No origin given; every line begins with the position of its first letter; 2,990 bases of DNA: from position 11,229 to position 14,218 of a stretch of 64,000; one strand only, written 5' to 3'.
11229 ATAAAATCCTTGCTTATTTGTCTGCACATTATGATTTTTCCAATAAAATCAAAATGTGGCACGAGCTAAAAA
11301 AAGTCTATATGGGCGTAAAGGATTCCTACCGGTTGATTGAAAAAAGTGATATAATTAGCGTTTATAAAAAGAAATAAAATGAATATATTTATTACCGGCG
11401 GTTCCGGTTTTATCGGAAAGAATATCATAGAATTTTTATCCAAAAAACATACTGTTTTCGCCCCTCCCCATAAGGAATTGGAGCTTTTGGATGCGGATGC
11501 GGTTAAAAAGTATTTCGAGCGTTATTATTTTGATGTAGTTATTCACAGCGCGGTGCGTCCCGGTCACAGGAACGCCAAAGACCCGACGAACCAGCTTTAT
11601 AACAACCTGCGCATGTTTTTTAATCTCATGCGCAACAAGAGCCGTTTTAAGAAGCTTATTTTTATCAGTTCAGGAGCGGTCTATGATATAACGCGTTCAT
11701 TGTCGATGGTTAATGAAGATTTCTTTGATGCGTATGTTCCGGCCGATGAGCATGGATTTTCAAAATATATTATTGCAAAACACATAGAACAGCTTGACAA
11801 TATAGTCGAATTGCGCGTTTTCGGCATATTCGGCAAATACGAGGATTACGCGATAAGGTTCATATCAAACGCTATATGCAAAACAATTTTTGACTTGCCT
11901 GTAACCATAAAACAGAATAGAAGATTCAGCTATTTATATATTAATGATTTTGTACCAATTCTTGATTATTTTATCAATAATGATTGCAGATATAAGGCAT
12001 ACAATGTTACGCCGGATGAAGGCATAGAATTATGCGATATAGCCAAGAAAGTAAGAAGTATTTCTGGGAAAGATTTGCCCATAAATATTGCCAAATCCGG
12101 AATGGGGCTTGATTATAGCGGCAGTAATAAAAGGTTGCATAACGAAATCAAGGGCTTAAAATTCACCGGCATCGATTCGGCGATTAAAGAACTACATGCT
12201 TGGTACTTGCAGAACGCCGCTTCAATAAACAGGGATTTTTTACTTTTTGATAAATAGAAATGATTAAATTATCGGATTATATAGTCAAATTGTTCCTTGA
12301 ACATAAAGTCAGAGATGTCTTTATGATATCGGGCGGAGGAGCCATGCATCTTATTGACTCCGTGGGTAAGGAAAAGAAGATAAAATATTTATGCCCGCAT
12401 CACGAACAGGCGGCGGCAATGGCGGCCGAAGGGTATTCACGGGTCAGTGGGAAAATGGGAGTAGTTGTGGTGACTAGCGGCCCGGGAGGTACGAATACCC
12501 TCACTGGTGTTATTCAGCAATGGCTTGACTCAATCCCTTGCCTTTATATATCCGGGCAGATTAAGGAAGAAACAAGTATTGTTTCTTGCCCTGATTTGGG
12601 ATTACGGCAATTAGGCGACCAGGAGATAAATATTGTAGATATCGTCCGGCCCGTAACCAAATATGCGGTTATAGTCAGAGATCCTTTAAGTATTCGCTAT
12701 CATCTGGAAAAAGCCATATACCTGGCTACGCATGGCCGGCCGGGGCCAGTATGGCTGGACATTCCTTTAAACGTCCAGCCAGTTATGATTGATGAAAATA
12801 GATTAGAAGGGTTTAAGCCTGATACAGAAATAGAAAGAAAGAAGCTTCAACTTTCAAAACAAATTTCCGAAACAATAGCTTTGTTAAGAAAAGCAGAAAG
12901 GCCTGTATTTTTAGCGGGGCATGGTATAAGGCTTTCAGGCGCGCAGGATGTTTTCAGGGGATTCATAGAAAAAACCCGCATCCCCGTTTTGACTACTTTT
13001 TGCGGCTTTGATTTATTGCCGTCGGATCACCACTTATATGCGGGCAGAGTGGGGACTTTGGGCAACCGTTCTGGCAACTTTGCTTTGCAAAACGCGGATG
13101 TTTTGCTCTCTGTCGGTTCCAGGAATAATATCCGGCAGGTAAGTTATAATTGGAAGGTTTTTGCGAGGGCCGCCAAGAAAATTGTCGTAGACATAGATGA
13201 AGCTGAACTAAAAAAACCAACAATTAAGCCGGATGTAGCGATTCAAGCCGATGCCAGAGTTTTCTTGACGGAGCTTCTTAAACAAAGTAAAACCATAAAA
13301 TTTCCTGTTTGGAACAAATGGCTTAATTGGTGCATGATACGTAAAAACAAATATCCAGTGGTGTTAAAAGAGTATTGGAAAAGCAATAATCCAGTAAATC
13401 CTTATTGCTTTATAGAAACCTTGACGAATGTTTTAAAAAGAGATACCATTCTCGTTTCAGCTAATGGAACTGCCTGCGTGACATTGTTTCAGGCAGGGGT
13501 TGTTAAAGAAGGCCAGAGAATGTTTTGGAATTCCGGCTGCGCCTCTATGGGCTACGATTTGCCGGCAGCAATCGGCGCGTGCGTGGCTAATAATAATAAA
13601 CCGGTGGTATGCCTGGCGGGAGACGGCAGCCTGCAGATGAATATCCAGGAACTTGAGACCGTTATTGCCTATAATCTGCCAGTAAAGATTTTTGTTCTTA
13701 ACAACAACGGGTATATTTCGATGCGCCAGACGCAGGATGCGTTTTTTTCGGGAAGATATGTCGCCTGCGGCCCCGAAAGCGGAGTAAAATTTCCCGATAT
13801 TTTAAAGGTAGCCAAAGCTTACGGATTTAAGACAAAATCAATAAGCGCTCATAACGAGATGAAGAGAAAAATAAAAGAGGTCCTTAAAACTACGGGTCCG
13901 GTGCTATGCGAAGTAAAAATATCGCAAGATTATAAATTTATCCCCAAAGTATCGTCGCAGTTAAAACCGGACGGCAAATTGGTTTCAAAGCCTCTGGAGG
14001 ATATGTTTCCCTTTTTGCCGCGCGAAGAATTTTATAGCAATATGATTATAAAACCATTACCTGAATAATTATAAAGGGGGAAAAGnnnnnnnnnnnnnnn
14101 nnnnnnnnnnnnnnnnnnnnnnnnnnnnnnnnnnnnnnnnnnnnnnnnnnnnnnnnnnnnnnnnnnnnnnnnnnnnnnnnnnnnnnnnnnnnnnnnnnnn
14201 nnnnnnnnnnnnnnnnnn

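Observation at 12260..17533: Unusual sugar-precursor module: ALS/YerE-like TPP enzyme + two tandem HpcH/HpaI aldolase paralogs + SDR + DHQS-like sugar-phosphate cyclase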

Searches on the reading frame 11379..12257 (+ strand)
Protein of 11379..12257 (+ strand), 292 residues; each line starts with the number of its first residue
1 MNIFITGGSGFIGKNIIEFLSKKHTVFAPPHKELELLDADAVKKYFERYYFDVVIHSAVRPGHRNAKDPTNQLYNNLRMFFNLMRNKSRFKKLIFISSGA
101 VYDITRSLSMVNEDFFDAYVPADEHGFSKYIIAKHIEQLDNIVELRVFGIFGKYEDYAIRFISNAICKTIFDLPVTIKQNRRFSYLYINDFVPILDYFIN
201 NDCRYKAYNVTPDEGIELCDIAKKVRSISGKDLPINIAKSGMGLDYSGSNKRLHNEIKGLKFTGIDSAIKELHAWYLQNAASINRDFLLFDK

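Call 3: search_protein_families(library=pfam, proteins=[window:11379-12257:+])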
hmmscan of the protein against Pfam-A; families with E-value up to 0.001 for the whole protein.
window:11379-12257:+ (292 aa): 3 families
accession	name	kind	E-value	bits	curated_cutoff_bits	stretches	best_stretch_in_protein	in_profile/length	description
PF01370.27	Epimerase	-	4.8e-21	75.7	20.9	1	3-210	1-239/240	NAD dependent epimerase/dehydratase family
PF04321.23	RmlD_sub_bind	-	3.9e-10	39.7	27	1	1-161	1-162/287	RmlD substrate binding domain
PF16363.11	GDP_Man_Dehyd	-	0.00015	21.8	27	0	4-24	1-21/332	GDP-mannose 4,6 dehydratase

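Call 4: search_protein_families(library=ncbifam, proteins=[window:11379-12257:+])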
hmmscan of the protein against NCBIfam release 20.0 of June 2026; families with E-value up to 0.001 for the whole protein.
window:11379-12257:+ (292 aa): 7 families
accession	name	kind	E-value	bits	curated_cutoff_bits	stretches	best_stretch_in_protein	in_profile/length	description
TIGR01179.1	galE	equivalog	1.2e-13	50.6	262.3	1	35-164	55-190/332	UDP-glucose 4-epimerase GalE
NF047922.1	GDPFucSynFcl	equivalog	6.9e-12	45.4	500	1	2-119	4-126/308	GDP-L-fucose synthase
TIGR02197.1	heptose_epim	equivalog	8.1e-10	38.4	274.6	1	41-164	54-184/316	ADP-glyceromanno-heptose 6-epimerase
TIGR01181.1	dTDP_gluc_dehyt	equivalog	9.3e-09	34.8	365.1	1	36-282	59-317/321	dTDP-glucose 4,6-dehydratase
NF047837.1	UDPAcbARedWbcJ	equivalog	3.7e-05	22.8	500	1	1-228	1-214/372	UDP-2-acetamido-2,6-beta-L-arabino-hexul-4-ose reductase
NF043036.1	ErythonDh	equivalog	0.00021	20.6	325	0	1-28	1-28/321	D-erythronate dehydrogenase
TIGR01214.1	rmlD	equivalog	0.0003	20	224.05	1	3-152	2-152/285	dTDP-4-dehydrorhamnose reductase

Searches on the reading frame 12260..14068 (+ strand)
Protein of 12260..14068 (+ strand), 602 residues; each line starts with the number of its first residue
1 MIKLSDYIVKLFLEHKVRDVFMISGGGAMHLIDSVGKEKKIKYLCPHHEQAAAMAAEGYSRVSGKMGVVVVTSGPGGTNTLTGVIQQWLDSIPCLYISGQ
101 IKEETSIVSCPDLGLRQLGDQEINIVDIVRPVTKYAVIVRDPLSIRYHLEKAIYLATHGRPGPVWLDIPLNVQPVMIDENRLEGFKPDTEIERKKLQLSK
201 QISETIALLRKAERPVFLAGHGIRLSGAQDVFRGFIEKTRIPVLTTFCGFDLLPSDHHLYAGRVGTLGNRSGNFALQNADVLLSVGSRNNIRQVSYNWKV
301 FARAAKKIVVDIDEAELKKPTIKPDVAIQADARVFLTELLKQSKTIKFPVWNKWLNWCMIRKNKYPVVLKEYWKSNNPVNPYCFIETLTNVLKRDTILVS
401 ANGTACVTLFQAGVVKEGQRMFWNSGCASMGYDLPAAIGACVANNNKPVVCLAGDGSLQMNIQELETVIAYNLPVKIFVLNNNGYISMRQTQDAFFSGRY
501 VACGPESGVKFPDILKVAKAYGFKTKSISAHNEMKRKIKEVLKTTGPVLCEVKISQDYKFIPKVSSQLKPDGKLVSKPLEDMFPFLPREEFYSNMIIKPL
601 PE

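Call 3: search_protein_families(library=pfam, proteins=[window:12260-14068:+])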
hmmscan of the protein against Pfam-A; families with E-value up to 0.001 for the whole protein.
window:12260-14068:+ (602 aa): 3 families
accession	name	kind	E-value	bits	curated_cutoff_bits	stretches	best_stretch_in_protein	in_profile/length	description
PF02775.26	TPP_enzyme_C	-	7.7e-39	133.3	21.9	1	404-552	4-151/151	Thiamine pyrophosphate enzyme, C-terminal TPP binding domain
PF00205.28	TPP_enzyme_M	-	7.9e-35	120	30.4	1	202-339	1-137/137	Thiamine pyrophosphate enzyme, central domain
PF02776.23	TPP_enzyme_N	-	1.6e-31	109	26.8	1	3-104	2-103/119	Thiamine pyrophosphate enzyme, N-terminal TPP binding domain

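Call 4: search_protein_families(library=ncbifam, proteins=[window:12260-14068:+])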
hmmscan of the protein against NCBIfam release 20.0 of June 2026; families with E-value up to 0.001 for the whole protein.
window:12260-14068:+ (602 aa): 54 families (the best 25 are shown)
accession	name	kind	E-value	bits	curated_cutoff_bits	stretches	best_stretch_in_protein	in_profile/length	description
TIGR00118.1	acolac_lg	equivalog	6.3e-121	404.5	538.35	1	6-565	5-545/557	biosynthetic-type acetolactate synthase large subunit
NF006524.0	PRK08978.1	equivalog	2.8e-108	362.6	738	1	6-565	5-535/548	acetolactate synthase 2 catalytic subunit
NF004710.0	PRK06048.1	equivalog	8.4e-108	361.2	976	1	5-565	11-548/561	acetolactate synthase large subunit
NF006016.1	PRK08155.1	equivalog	2.3e-106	356.4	870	1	6-564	7-542/554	acetolactate synthase large subunit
NF005651.0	PRK07418.1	subfamily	5.1e-104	348.6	942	1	11-566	28-571/617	acetolactate synthase large subunit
NF004919.0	PRK06276.1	equivalog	1.1e-101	340.9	866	1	5-557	4-541/582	acetolactate synthase large subunit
NF005824.0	PRK07710.1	equivalog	1.2e-101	340.8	976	1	14-565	29-559/573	acetolactate synthase large subunit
NF005584.0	PRK07282.1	equivalog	2.5e-100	336.7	970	1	5-567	13-553/566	acetolactate synthase large subunit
NF006581.0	PRK09107.1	equivalog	1.9e-98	330.3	974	1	6-567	15-566/595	acetolactate synthase 3 large subunit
NF005058.0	PRK06466.1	equivalog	1.2e-97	327.7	951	1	5-556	7-549/574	acetolactate synthase 3 large subunit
NF005860.0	PRK07789.1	equivalog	1.3e-97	327.6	881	1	6-567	38-591/615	acetolactate synthase large subunit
NF005228.0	PRK06725.1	equivalog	1.9e-96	323.5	991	1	7-566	21-557/571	acetolactate synthase large subunit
NF006319.0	PRK08527.1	equivalog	2.9e-96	323.1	905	1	5-566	7-550/565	acetolactate synthase large subunit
NF006525.0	PRK08979.1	equivalog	5.7e-89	299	1084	1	5-546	7-536/572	acetolactate synthase 3 large subunit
NF005409.0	PRK06965.1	equivalog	8e-88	295.3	1035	1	6-544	25-550/587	acetolactate synthase 3 catalytic subunit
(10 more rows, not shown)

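Call 8: search_solved_structures(query=window:12260-14068:+, max_evalue=1e-30)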
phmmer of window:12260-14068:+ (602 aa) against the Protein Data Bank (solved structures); distinct sequences matched with E-value up to 1e-30: 59.
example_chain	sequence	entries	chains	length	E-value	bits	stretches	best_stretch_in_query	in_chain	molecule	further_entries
8rph_A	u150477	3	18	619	2.4e-125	422.4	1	3-595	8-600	Thiamine pyrophosphate-binding protein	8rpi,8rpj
5ahk_A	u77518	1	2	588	8e-86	291.8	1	2-563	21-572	ACETOLACTATE SYNTHASE II, LARGE SUBUNIT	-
3e9y_A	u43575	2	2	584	1.5e-77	264.6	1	5-564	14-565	Acetolactate synthase, chloroplastic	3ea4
7u25_A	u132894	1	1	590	2.8e-77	263.6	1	5-564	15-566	Acetolactate synthase, chloroplastic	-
7stq_A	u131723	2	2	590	3.9e-77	263.2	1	5-564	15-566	Acetolactate synthase, chloroplastic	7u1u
7tzz_A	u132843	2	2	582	4.8e-77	262.8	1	5-564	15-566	Acetolactate synthase, chloroplastic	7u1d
6u9h_A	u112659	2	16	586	5.3e-77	262.7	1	5-564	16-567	Acetolactate synthase, chloroplastic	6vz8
1ybh_A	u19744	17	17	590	5.4e-77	262.7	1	5-564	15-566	Acetolactate synthase, chloroplast | Acetolactate synthase | Acetolactate synthase, chloroplastic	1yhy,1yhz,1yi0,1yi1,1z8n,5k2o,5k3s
8et5_A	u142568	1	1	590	7.4e-77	262.2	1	5-562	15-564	Acetolactate synthase, chloroplastic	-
6lpi_A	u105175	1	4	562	4.1e-73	249.9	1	6-564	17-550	Acetolactate synthase isozyme 1 large subunit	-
6dek_A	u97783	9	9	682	1e-66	228.7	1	10-566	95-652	Acetolactate synthase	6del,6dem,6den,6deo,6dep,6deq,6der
1jsc_A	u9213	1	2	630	3.1e-65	223.8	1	15-565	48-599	ACETOHYDROXY-ACID SYNTHASE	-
6u9d_A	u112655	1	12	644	3.4e-65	223.7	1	15-565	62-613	Acetolactate synthase catalytic subunit, mitochondrial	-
1n0h_A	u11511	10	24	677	4e-65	223.5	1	15-565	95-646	Acetolactate synthase | Acetolactate synthase, mitochondrial | Acetolactate synthase catalytic subunit, mitochondrial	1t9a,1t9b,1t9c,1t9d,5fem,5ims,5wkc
7egv_A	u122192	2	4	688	1.2e-62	215.3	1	10-566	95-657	Acetolactate synthase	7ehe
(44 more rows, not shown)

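Call 67: search_solved_structures(query=window:12260-14068:+, max_evalue=1e-80, show_alignments=2)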
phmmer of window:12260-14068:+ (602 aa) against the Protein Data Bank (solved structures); distinct sequences matched with E-value up to 1e-80: 2.
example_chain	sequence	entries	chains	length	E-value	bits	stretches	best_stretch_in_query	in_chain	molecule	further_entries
8rph_A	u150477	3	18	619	2.4e-125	422.4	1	3-595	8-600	Thiamine pyrophosphate-binding protein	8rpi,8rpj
5ahk_A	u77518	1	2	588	8e-86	291.8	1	2-563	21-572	ACETOLACTATE SYNTHASE II, LARGE SUBUNIT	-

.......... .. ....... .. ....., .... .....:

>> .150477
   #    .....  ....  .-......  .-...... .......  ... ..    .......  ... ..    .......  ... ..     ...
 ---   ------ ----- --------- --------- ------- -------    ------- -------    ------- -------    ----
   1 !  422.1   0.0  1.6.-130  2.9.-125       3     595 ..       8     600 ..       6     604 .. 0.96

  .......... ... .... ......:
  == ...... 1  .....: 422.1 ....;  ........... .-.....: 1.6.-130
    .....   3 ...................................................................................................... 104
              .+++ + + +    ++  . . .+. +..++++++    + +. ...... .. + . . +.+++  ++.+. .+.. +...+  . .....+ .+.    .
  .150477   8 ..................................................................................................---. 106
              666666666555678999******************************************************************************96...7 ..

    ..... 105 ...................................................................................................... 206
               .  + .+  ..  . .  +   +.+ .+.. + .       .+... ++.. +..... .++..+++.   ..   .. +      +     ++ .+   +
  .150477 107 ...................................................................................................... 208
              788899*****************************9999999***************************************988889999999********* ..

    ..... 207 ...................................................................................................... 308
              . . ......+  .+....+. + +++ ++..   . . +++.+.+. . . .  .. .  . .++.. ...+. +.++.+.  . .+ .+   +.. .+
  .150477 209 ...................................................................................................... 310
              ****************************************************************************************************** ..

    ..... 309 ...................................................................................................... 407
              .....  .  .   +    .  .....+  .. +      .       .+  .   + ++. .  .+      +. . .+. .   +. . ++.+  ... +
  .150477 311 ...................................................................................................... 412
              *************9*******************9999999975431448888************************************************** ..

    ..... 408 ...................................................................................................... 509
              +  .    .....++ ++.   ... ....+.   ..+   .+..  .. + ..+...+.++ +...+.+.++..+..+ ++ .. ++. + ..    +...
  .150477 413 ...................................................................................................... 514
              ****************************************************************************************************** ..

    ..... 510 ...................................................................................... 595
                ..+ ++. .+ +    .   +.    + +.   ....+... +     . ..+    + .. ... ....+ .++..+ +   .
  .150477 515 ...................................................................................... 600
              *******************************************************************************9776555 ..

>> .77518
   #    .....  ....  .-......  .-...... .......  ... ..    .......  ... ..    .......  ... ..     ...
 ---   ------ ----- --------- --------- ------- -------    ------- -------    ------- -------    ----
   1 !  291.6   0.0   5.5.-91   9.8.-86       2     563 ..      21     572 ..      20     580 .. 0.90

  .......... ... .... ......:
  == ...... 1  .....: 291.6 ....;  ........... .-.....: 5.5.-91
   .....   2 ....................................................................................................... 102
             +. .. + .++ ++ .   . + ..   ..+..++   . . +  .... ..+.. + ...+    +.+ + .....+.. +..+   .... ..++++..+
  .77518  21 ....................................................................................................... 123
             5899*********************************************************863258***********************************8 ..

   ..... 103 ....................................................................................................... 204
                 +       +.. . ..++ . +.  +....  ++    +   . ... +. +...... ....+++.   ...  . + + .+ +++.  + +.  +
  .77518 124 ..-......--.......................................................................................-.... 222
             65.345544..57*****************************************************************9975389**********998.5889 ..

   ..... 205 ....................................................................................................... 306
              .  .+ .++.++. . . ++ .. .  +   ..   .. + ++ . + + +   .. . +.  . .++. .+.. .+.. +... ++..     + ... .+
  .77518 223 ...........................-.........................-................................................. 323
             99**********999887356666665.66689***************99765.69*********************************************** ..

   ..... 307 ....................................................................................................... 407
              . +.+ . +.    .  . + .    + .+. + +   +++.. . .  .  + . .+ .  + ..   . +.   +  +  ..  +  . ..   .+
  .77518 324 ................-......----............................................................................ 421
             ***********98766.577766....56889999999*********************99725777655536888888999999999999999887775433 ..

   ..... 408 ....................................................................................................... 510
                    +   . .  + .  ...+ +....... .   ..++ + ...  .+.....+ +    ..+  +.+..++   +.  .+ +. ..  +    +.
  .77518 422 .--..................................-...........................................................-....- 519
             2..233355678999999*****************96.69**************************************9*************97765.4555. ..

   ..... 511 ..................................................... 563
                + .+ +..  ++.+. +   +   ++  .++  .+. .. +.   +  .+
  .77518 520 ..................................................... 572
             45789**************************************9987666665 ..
